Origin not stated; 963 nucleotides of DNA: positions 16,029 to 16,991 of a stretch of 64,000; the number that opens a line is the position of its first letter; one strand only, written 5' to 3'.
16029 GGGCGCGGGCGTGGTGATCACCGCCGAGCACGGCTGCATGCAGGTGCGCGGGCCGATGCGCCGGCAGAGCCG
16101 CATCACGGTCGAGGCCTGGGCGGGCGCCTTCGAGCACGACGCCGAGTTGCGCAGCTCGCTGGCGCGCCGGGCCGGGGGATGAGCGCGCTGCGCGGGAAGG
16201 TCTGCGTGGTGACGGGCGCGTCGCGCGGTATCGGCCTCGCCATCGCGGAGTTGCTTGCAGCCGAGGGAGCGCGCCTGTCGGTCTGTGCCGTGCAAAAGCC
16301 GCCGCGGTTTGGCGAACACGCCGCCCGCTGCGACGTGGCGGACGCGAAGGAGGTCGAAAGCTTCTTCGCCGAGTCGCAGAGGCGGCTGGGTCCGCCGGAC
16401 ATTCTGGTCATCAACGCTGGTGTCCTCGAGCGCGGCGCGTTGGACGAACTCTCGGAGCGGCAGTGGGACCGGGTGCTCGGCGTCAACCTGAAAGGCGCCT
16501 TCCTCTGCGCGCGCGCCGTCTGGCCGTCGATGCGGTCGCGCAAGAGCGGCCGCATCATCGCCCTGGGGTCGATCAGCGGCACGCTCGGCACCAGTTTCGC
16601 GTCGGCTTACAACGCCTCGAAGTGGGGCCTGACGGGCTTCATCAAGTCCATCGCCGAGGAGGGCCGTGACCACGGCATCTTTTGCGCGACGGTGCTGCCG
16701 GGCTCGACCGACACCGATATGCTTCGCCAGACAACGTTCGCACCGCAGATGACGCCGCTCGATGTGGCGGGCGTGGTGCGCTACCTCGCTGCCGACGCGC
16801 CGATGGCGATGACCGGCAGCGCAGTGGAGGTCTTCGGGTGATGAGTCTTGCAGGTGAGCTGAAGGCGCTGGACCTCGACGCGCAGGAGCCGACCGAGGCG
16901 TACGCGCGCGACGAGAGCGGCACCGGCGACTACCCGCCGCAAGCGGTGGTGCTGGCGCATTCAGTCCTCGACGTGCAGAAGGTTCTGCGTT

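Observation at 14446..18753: Tightly coupled operon PTPS - GTP cyclohydrolase I - SDR - FAD-linked oxidase - (seleno)redoxin, divergent from a stand-alone GTP cyclohydrolase II: candidate pterin-type cofactor or redox pathway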

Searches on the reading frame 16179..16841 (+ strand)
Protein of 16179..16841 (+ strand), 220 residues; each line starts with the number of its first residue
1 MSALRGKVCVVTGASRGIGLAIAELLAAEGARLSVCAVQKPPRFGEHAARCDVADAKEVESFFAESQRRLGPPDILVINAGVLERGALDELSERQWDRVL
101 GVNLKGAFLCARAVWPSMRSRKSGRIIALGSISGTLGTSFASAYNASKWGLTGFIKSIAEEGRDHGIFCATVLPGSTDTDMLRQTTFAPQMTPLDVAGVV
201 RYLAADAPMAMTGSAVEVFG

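Call 8: search_protein_families(library=pfam, proteins=[window:16179-16841:+])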
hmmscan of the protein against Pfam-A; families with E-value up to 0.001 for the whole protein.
window:16179-16841:+ (220 aa): 3 families
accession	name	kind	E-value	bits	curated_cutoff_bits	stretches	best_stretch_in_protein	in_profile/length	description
PF00106.31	adh_short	-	1.7e-47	161.9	26.6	1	7-185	1-190/195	short chain dehydrogenase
PF13561.12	adh_short_C2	-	1.1e-39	136.9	27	1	13-218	1-231/236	Enoyl-(Acyl carrier protein) reductase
PF08659.16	KR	-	5.5e-13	49.7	22.6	1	47-162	56-167/180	KR domain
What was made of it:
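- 16179..16841 (+): short classical SDR (220 aa) of a subfamily that is always found downstream of FolE. PF00106 E=2e-47 (call 8).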

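Call 9: search_protein_families(library=ncbifam, proteins=[window:16179-16841:+])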
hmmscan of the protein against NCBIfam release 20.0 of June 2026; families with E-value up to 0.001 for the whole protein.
window:16179-16841:+ (220 aa): 213 families (the best 25 are shown)
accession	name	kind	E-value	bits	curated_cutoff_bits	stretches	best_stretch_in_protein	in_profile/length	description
NF009466.0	PRK12826.1-2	subfamily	3.6e-48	164.2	222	1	7-218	4-240/248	3-oxoacyl-ACP reductase FabG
NF004198.0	PRK05653.1-3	equivalog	5.8e-47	160.2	296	1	2-220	3-244/248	3-oxoacyl-ACP reductase FabG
TIGR03971.1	SDR_subfam_1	subfamily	7.8e-44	150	300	2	48-188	68-209/271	mycofactocin-coupled SDR family oxidoreductase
NF005878.0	PRK07825.1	subfamily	2.4e-43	148.5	287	1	2-203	5-217/278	short chain dehydrogenase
TIGR01830.1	3oxo_ACP_reduc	equivalog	3.8e-43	147.9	297.75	1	10-220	2-236/239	3-oxoacyl-[acyl-carrier-protein] reductase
NF005594.0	PRK07326.1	equivalog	1.8e-42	145.5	271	1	2-217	2-228/237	SDR family oxidoreductase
TIGR01963.1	PHB_DH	subfamily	1.4e-41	142.4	307.05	1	7-184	2-190/255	3-hydroxybutyrate dehydrogenase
NF009093.0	PRK12429.1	subfamily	3.5e-41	141.2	258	1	4-184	3-194/259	3-hydroxybutyrate dehydrogenase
NF040490.1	SDR_subfam_3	subfamily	2.3e-40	138.8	385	2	49-183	70-204/268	mycofactocin-coupled SDR family oxidoreductase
NF040605.2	mycolic_FabG1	exception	4.2e-40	138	420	1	9-218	4-225/233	3-oxoacyl-ACP reductase FabG1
NF005806.0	PRK07666.1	equivalog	1.2e-39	136.1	286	1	2-185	3-197/239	3-ketoacyl-ACP reductase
NF004791.0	PRK06138.1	equivalog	5.2e-39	134.1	312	1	3-218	2-223/252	SDR family oxidoreductase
NF006074.0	PRK08220.1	equivalog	6.5e-39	134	312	1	3-195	5-198/251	2,3-dihydro-2,3-dihydroxybenzoate dehydrogenase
NF005559.1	PRK07231.1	subfamily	8.8e-39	133.5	215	1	4-219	2-244/249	glucose 1-dehydrogenase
NF047923.1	pyridox_DH_SDR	equivalog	7.3e-37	127.2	325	1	5-218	2-236/243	pyridoxal 4-dehydrogenase, SDR-type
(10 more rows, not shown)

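Call 13: find_homologous_proteins(query=window:16179-16841:+, max_evalue=1e-20)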
Query window:16179-16841:+ (220 aa): 3570 proteins with E <= 1e-20 among 8000 candidates; the best 120 are listed.
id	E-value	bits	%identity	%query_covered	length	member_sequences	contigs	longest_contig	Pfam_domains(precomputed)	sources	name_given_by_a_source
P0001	1.7e-138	477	100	100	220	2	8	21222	PF08659.17,PF13561.13,PF00106.32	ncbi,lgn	-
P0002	4.3e-123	427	87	100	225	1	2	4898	PF08659.17,PF13561.13,PF00106.32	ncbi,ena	-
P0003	6.5e-122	423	87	100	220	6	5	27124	PF08659.17,PF13561.13,PF00106.32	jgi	jgi:3-oxoacyl-[acyl-carrier protein] reductase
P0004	9.4e-120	416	86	100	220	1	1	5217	PF08659.17,PF13561.13,PF00106.32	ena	-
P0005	6.9e-119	413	86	100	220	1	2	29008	PF08659.17,PF13561.13,PF00106.32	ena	-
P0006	6.4e-116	403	83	100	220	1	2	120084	PF08659.17,PF13561.13,PF00106.32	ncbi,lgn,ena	-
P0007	7.5e-114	396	83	100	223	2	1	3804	PF08659.17,PF13561.13,PF00106.32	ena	-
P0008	6.6e-112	390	80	100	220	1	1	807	PF08659.17,PF13561.13,PF00106.32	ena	-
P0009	6.9e-112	390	80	100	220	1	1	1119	PF08659.17,PF13561.13,PF00106.32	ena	-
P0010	6.1e-108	377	79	99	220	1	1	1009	PF08659.17,PF13561.13,PF00106.32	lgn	-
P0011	8.0e-108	377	78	100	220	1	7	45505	PF08659.17,PF13561.13,PF00106.32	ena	-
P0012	1.7e-106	372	78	99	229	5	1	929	PF08659.17,PF13561.13,PF00106.32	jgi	jgi:NAD(P)-dependent dehydrogenase (short-subunit alcohol dehydrogenase family)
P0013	3.2e-105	368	76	100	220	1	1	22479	PF08659.17,PF13561.13,PF00106.32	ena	-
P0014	3.6e-104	365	76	100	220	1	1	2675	PF08659.17,PF13561.13,PF00106.32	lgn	-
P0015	2.5e-103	362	75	100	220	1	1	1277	PF08659.17,PF13561.13,PF00106.32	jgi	jgi:3-oxoacyl-[acyl-carrier protein] reductase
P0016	1.8e-102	359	76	100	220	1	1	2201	PF08659.17,PF13561.13,PF00106.32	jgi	-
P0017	2.0e-102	359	76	100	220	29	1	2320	PF08659.17,PF13561.13,PF00106.32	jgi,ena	-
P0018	2.9e-102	359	75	100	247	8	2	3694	PF08659.17,PF13561.13,PF00106.32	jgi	jgi:NAD(P)-dependent dehydrogenase (short-subunit alcohol dehydrogenase family)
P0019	1.0e-101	357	73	100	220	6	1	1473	PF08659.17,PF13561.13,PF00106.32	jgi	jgi:3-oxoacyl-[acyl-carrier protein] reductase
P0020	6.1e-101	354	75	99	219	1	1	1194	PF08659.17,PF13561.13,PF00106.32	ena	-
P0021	1.4e-100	353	74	99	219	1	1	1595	PF08659.17,PF13561.13,PF00106.32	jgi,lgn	-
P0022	1.4e-100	353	74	100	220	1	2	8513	PF08659.17,PF13561.13,PF00106.32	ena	-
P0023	4.7e-100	351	74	100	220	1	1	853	PF08659.17,PF13561.13,PF00106.32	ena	-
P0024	5.0e-100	351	73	99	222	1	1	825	PF08659.17,PF13561.13,PF00106.32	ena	-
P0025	7.6e-100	351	75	100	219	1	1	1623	PF08659.17,PF13561.13,PF00106.32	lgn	-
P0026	8.6e-100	351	73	100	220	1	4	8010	PF08659.17,PF13561.13,PF00106.32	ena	-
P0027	2.5e-99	349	73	100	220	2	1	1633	PF08659.17,PF13561.13,PF00106.32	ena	-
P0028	7.7e-99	347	72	100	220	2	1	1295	PF08659.17,PF13561.13,PF00106.32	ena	-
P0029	1.4e-98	347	72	100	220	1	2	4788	PF08659.17,PF13561.13,PF00106.32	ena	-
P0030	1.6e-98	346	72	100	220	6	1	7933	PF08659.17,PF13561.13,PF00106.32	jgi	-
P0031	2.0e-98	346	73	99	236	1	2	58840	PF08659.17,PF13561.13,PF00106.32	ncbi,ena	-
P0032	3.6e-98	345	73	100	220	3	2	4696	PF08659.17,PF13561.13,PF00106.32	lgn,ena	-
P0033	8.0e-98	344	71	100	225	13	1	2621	PF08659.17,PF13561.13,PF00106.32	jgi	jgi:3-oxoacyl-[acyl-carrier protein] reductase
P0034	1.2e-97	344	73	100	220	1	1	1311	PF08659.17,PF13561.13,PF00106.32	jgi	jgi:3-oxoacyl-[acyl-carrier protein] reductase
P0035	2.2e-97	343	72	100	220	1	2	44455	PF08659.17,PF13561.13,PF00106.32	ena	-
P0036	2.3e-97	343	72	100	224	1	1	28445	PF08659.17,PF13561.13,PF00106.32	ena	-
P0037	3.1e-97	342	72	100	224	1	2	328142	PF08659.17,PF13561.13,PF00106.32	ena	-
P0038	1.2e-96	340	73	99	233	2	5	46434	PF08659.17,PF13561.13,PF00106.32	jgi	-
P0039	5.5e-96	338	74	100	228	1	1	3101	PF08659.17,PF13561.13,PF00106.32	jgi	jgi:3-oxoacyl-[acyl-carrier protein] reductase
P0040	1.9e-94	333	73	100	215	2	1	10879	PF08659.17,PF13561.13,PF00106.32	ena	-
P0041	4.5e-94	332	72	100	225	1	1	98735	PF08659.17,PF13561.13,PF00106.32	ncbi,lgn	-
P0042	2.6e-93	329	70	100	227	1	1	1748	PF08659.17,PF13561.13,PF00106.32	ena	-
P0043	5.2e-93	328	69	99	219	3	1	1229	PF08659.17,PF13561.13,PF00106.32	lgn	-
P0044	1.3e-92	327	69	100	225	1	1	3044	PF08659.17,PF13561.13,PF00106.32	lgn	-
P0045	1.3e-92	327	71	100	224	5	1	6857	PF08659.17,PF13561.13,PF00106.32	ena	-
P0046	2.3e-92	326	70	99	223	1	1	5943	PF08659.17,PF13561.13,PF00106.32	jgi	jgi:3-oxoacyl-[acyl-carrier protein] reductase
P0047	2.4e-92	326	70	99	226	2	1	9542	PF08659.17,PF13561.13,PF00106.32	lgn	-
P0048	1.2e-91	324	69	100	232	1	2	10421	PF08659.17,PF13561.13,PF00106.32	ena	-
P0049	1.2e-91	324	71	97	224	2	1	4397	PF08659.17,PF13561.13,PF00106.32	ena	-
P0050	3.4e-91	322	68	99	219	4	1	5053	PF08659.17,PF13561.13,PF00106.32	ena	-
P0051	1.1e-90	321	67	99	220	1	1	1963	PF08659.17,PF13561.13,PF00106.32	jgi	-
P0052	1.2e-90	321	68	99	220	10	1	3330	PF08659.17,PF13561.13,PF00106.32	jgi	-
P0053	1.2e-90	321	70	97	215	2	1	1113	PF08659.17,PF13561.13,PF00106.32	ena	-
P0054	1.2e-90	321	69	99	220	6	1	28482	PF08659.17,PF13561.13,PF00106.32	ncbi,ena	-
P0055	1.7e-90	320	69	99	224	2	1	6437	PF08659.17,PF13561.13,PF00106.32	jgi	jgi:3-oxoacyl-[acyl-carrier protein] reductase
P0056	2.3e-90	320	68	99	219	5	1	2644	PF08659.17,PF13561.13,PF00106.32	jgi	jgi:3-oxoacyl-[acyl-carrier protein] reductase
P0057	2.7e-90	319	70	99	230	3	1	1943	PF08659.17,PF13561.13,PF00106.32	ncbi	ncbi:MAG: 3-oxoacyl-[acyl-carrier-protein] reductase [Myxococcales bacterium]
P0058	3.2e-90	319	70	99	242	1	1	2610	PF08659.17,PF13561.13,PF00106.32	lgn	-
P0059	3.8e-90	319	68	99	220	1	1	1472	PF08659.17,PF13561.13,PF00106.32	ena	-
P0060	4.2e-90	319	67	99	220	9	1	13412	PF08659.17,PF13561.13,PF00106.32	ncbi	ncbi:MAG TPA: SDR family oxidoreductase [Myxococcales bacterium]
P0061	4.8e-90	319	67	99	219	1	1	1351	PF08659.17,PF13561.13,PF00106.32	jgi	jgi:3-oxoacyl-[acyl-carrier protein] reductase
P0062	6.3e-90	318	66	99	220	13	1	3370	PF08659.17,PF13561.13,PF00106.32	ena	-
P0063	1.1e-89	317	67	99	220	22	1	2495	PF08659.17,PF13561.13,PF00106.32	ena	-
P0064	1.2e-89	317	67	99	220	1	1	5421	PF08659.17,PF13561.13,PF00106.32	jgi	jgi:3-oxoacyl-[acyl-carrier protein] reductase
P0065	2.4e-89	316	69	99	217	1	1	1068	PF08659.17,PF13561.13,PF00106.32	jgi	jgi:3-oxoacyl-[acyl-carrier protein] reductase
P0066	2.9e-89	316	68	99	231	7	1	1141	PF08659.17,PF13561.13,PF00106.32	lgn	-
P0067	3.0e-89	316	65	97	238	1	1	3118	PF08659.17,PF13561.13,PF00106.32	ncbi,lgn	-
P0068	3.6e-89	316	67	99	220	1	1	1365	PF08659.17,PF13561.13,PF00106.32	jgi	jgi:NAD(P)-dependent dehydrogenase (short-subunit alcohol dehydrogenase family)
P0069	4.6e-89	315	66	99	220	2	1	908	PF08659.17,PF13561.13,PF00106.32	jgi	-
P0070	4.7e-89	315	67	99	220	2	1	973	PF08659.17,PF13561.13,PF00106.32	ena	-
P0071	7.2e-89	315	68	99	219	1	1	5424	PF08659.17,PF13561.13,PF00106.32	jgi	jgi:3-oxoacyl-[acyl-carrier protein] reductase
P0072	7.8e-89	315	66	99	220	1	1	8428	PF08659.17,PF13561.13,PF00106.32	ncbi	ncbi:MAG: SDR family oxidoreductase [Myxococcales bacterium]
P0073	8.9e-89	315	67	100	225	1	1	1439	PF08659.17,PF13561.13,PF00106.32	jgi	jgi:NAD(P)-dependent dehydrogenase (short-subunit alcohol dehydrogenase family)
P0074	1.3e-88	314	68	99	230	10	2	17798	PF08659.17,PF13561.13,PF00106.32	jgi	jgi:3-oxoacyl-[acyl-carrier protein] reductase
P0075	1.4e-88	314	66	99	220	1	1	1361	PF08659.17,PF13561.13,PF00106.32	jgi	jgi:NAD(P)-dependent dehydrogenase (short-subunit alcohol dehydrogenase family)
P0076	1.5e-88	314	67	99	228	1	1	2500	PF08659.17,PF13561.13,PF00106.32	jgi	jgi:NAD(P)-dependent dehydrogenase (short-subunit alcohol dehydrogenase family)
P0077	2.4e-88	313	67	99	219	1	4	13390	PF08659.17,PF13561.13,PF00106.32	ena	-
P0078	2.6e-88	313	66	99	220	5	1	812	PF08659.17,PF13561.13,PF00106.32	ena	-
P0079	2.9e-88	313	67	99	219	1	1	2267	PF08659.17,PF13561.13,PF00106.32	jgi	jgi:NAD(P)-dependent dehydrogenase (short-subunit alcohol dehydrogenase family)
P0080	4.4e-88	312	67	99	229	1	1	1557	PF08659.17,PF13561.13,PF00106.32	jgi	jgi:3-oxoacyl-[acyl-carrier protein] reductase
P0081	5.6e-88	312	66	99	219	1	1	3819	PF08659.17,PF13561.13,PF00106.32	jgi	jgi:NAD(P)-dependent dehydrogenase (short-subunit alcohol dehydrogenase family)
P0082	1.0e-87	311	68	99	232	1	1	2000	PF08659.17,PF13561.13,PF00106.32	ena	-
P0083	1.1e-87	311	67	99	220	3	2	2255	PF08659.17,PF13561.13,PF00106.32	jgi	-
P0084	1.3e-87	311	78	80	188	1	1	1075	PF08659.17,PF13561.13,PF00106.32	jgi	jgi:3-oxoacyl-[acyl-carrier protein] reductase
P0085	2.8e-87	310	67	99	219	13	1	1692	PF08659.17,PF13561.13,PF00106.32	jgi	jgi:3-oxoacyl-[acyl-carrier protein] reductase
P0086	3.0e-87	310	68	99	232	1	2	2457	PF08659.17,PF13561.13,PF00106.32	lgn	-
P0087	3.2e-87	309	67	99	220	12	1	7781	PF08659.17,PF13561.13,PF00106.32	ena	-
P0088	3.3e-87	309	66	99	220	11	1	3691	PF08659.17,PF13561.13,PF00106.32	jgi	-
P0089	3.8e-87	309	67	99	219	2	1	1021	PF08659.17,PF13561.13,PF00106.32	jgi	jgi:3-oxoacyl-[acyl-carrier protein] reductase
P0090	4.0e-87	309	68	99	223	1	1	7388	PF08659.17,PF13561.13,PF00106.32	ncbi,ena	-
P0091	4.6e-87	309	65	99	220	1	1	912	PF08659.17,PF13561.13,PF00106.32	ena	-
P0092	5.1e-87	309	67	99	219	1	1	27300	PF08659.17,PF13561.13,PF00106.32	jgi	jgi:3-oxoacyl-[acyl-carrier protein] reductase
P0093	7.3e-87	308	67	99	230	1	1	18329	PF08659.17,PF13561.13,PF00106.32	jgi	jgi:3-oxoacyl-[acyl-carrier protein] reductase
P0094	8.7e-87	308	67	99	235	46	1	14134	PF08659.17,PF13561.13,PF00106.32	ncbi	ncbi:MAG: SDR family NAD(P)-dependent oxidoreductase [Myxococcales bacterium]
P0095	9.5e-87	308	64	99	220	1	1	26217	PF08659.17,PF13561.13,PF00106.32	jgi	jgi:3-oxoacyl-[acyl-carrier protein] reductase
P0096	1.0e-86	308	66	99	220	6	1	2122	PF08659.17,PF13561.13,PF00106.32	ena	-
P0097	1.1e-86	308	66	99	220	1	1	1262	PF08659.17,PF13561.13,PF00106.32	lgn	-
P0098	1.4e-86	307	65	99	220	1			PF08659.17,PF13561.13,PF00106.32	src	-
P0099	1.8e-86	307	67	99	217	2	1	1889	PF08659.17,PF13561.13,PF00106.32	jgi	jgi:NAD(P)-dependent dehydrogenase (short-subunit alcohol dehydrogenase family)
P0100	1.9e-86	307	65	99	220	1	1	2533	PF08659.17,PF13561.13,PF00106.32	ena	-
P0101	2.0e-86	307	67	99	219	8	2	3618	PF08659.17,PF13561.13,PF00106.32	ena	-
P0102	2.7e-86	306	66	99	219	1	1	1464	PF08659.17,PF13561.13,PF00106.32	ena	-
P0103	2.9e-86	306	66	99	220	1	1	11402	PF08659.17,PF13561.13,PF00106.32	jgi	jgi:3-oxoacyl-[acyl-carrier protein] reductase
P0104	2.9e-86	306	64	99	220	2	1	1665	PF08659.17,PF13561.13,PF00106.32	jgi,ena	-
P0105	3.5e-86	306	66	99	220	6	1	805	PF08659.17,PF13561.13,PF00106.32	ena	-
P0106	3.7e-86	306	64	99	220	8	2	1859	PF08659.17,PF13561.13,PF00106.32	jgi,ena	-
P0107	3.7e-86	306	65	99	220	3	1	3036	PF08659.17,PF13561.13,PF00106.32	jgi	-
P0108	4.6e-86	306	65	99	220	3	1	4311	PF08659.17,PF13561.13,PF00106.32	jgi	jgi:NAD(P)-dependent dehydrogenase (short-subunit alcohol dehydrogenase family)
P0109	7.1e-86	305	66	99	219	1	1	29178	PF08659.17,PF13561.13,PF00106.32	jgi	jgi:3-oxoacyl-[acyl-carrier protein] reductase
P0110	1.6e-85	304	66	99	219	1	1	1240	PF08659.17,PF13561.13,PF00106.32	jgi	jgi:3-oxoacyl-[acyl-carrier protein] reductase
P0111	2.0e-85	304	67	96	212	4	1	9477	PF08659.17,PF13561.13,PF00106.32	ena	-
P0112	2.0e-85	304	78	78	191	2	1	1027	PF08659.17,PF13561.13,PF00106.32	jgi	-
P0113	2.7e-85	303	66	99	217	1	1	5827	PF08659.17,PF13561.13,PF00106.32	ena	-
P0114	2.7e-85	303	64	99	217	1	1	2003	PF08659.17,PF13561.13,PF00106.32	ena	-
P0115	2.9e-85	303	66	99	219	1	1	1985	PF08659.17,PF13561.13,PF00106.32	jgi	jgi:3-oxoacyl-[acyl-carrier protein] reductase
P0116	4.5e-85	302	66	99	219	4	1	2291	PF08659.17,PF13561.13,PF00106.32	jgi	-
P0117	6.4e-85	302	66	99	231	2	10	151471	PF08659.17,PF13561.13,PF00106.32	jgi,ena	-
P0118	1.5e-84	301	65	99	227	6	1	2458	PF08659.17,PF13561.13,PF00106.32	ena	-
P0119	2.0e-84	300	66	95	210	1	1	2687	PF08659.17,PF13561.13,PF00106.32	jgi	-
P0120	4.6e-84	299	66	99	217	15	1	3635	PF08659.17,PF13561.13,PF00106.32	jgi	jgi:NAD(P)-dependent dehydrogenase (short-subunit alcohol dehydrogenase family)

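Call 15: find_related_loci(query=A1, collection=genome_contigs, flank=10000)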
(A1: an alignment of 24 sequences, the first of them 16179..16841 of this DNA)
Query A1 (220 aa) in genome_contigs; peptide patterns used: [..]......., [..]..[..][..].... (x = any residue, [..] = any of these).
600 stretches matched a pattern (row limit reached: there are more); 595 encode a relative of the query (tblastn E <= 1e-3); the best 80 are kept; 80 distinct loci.
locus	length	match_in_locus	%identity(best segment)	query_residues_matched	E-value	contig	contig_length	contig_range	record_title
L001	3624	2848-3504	68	3-220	4e-97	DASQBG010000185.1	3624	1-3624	MAG TPA_asm: Myxococcales bacterium isolate SMAG_U11665 k141_266989, whole genome shotgun sequence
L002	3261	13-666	66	3-220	5e-92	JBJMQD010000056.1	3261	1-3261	MAG: Myxococcales bacterium isolate 12C18O_168h_50_P09_coass_bin_24 k141_3953236, whole genome shotgun sequence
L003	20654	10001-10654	68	3-220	3e-86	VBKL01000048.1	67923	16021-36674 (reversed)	MAG: Deltaproteobacteria bacterium isolate DP_8 14_1009_02_20cm_scaffold_25, whole genome shotgun sequence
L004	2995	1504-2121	57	8-220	2e-73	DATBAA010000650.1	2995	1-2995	MAG TPA_asm: Myxococcales bacterium isolate SMAG_U5719 k141_3321616, whole genome shotgun sequence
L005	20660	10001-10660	52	8-220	5e-59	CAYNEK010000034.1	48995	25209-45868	MAG TPA_asm: uncultured Polyangiaceae bacterium isolate SRP263991_co5_36 genome assembly, contig: NODE_1519_length_48995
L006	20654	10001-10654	50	10-220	4e-57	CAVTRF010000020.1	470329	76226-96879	MAG: uncultured delta proteobacterium isolate MFD00905.bin.2.16 genome assembly, contig: contig_3828, whole genome shotg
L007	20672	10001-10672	50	4-220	2e-56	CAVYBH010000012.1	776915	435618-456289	MAG: uncultured delta proteobacterium isolate MFD02979.bin.2.106 genome assembly, contig: contig_40874, whole genome sho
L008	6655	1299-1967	50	4-219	1e-53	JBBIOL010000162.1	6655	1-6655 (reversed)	MAG: Anaeromyxobacteraceae bacterium isolate QNF170220_bin_279 NODE_2287_length_6655_cov_13.253182, whole genome shotgun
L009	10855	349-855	54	52-220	7e-51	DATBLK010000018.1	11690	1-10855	MAG TPA_asm: Anaeromyxobacteraceae bacterium isolate SMAG_U3970 k141_212199, whole genome shotgun sequence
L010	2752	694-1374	45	7-220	2e-49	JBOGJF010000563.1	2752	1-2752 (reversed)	MAG: Vicinamibacteria bacterium isolate M3-S_concoct.bin.117_sub k127_142973, whole genome shotgun sequence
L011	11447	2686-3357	40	8-220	9e-48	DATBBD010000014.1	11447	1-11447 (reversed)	MAG TPA_asm: Polyangiaceae bacterium isolate SMAG_U5750 k141_2787553, whole genome shotgun sequence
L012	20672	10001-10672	44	8-220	6e-45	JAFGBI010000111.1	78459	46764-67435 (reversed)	MAG: Polyangiaceae bacterium isolate Zod_Metabat.1029 k87_3765098, whole genome shotgun sequence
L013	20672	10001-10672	40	8-220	6e-43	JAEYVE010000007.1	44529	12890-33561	MAG: Proteobacteria bacterium isolate OH_CBlB_193 k127_1512623, whole genome shotgun sequence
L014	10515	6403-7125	40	4-220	2e-41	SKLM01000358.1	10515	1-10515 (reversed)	MAG: Thermoflexales bacterium isolate CSSed162cmA_211 CSSed16-2cmA-22770, whole genome shotgun sequence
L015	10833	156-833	42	8-220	3e-40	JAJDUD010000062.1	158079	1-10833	MAG: Acidobacteria bacterium isolate jk18x1bzbins.64 k141_1272447, whole genome shotgun sequence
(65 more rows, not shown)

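Call 18: find_encoding_contigs(protein=P0037, flank=10000, max_places=2)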
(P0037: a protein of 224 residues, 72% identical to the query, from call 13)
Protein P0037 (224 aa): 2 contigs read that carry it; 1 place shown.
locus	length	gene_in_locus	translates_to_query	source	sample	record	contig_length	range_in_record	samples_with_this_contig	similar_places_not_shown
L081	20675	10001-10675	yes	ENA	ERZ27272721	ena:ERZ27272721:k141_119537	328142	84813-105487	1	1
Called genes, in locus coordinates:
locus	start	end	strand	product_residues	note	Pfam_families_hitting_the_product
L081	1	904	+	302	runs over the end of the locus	PF16881:LIAS_N, PF04055:Radical_SAM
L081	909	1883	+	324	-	PF02779:Transket_pyr, PF02780:Transketolase_C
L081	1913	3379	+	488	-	PF00364:Biotin_lipoyl, PF02817:E3_binding, PF00198:2-oxoacid_dh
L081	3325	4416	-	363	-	PF01183:Glyco_hydro_25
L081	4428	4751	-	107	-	PF06127:Mpo1-like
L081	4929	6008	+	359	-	PF00676:E1_dh, PF00456:Transketolase_N (weak), PF02775:TPP_enzyme_C (weak), PF13292:DXP_synthase_N (weak)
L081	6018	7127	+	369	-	PF21948:LplA-B_cat, PF00293:NUDIX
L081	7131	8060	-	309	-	PF00753:Lactamase_B, PF12706:Lactamase_B_2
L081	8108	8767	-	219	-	PF00925:GTP_cyclohydro2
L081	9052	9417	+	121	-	PF01242:PTPS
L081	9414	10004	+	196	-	PF01227:GTP_cyclohydroI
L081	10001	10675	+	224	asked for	PF00106:adh_short, PF08659:KR, PF13561:adh_short_C2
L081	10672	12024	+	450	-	PF01565:FAD_binding_4, PF02913:FAD-oxidase_C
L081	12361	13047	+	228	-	PF07638:Sigma70_ECF (faint), PF04542:Sigma70_r2, PF04545:Sigma70_r4 (weak), PF08281:Sigma70_r4_2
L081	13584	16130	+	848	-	PF08206:OB_RNB, PF17876:CSD2, PF00773:RNB, PF00575:S1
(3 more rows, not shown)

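Call 19: find_encoding_contigs(protein=P0117, flank=10000, max_places=2)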
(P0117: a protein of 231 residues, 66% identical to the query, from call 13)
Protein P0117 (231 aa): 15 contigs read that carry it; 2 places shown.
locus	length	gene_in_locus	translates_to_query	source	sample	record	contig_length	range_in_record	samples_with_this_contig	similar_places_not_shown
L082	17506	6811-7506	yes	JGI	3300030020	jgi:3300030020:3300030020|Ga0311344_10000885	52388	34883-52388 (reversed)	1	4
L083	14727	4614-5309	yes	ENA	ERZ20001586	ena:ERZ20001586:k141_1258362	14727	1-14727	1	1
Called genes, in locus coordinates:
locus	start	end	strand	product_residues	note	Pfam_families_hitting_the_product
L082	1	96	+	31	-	?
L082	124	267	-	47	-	-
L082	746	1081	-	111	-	PF06127:Mpo1-like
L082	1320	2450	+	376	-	PF00676:E1_dh, PF02775:TPP_enzyme_C (weak), PF13292:DXP_synthase_N (weak)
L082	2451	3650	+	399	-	PF21948:LplA-B_cat, PF00293:NUDIX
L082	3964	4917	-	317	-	PF23023:Anti-Pycsar_Apyc1, PF00753:Lactamase_B, PF12706:Lactamase_B_2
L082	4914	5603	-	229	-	PF00925:GTP_cyclohydro2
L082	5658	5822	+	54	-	-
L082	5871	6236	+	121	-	PF01242:PTPS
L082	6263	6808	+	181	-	PF01227:GTP_cyclohydroI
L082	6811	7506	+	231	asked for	PF00106:adh_short, PF08659:KR, PF13561:adh_short_C2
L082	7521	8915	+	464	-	PF01565:FAD_binding_4, PF02913:FAD-oxidase_C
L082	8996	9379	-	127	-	PF01042:Ribonuc_L-PSP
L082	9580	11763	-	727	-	PF01966:HD, PF13328:HD_4, PF04607:RelA_SpoT, PF02824:TGS, PF19296:RelA_AH, PF28438:RelA_RIS, PF01842:ACT, PF13291:ACT_4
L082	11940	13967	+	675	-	PF12773:DZR (faint), PF13240:Zn_Ribbon_1 (faint), PF17032:Zn_ribbon_15 (faint), PF00498:FHA (faint), PF16697:Yop-YscD_cpl (faint)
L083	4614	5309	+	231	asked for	PF00106:adh_short, PF08659:KR, PF13561:adh_short_C2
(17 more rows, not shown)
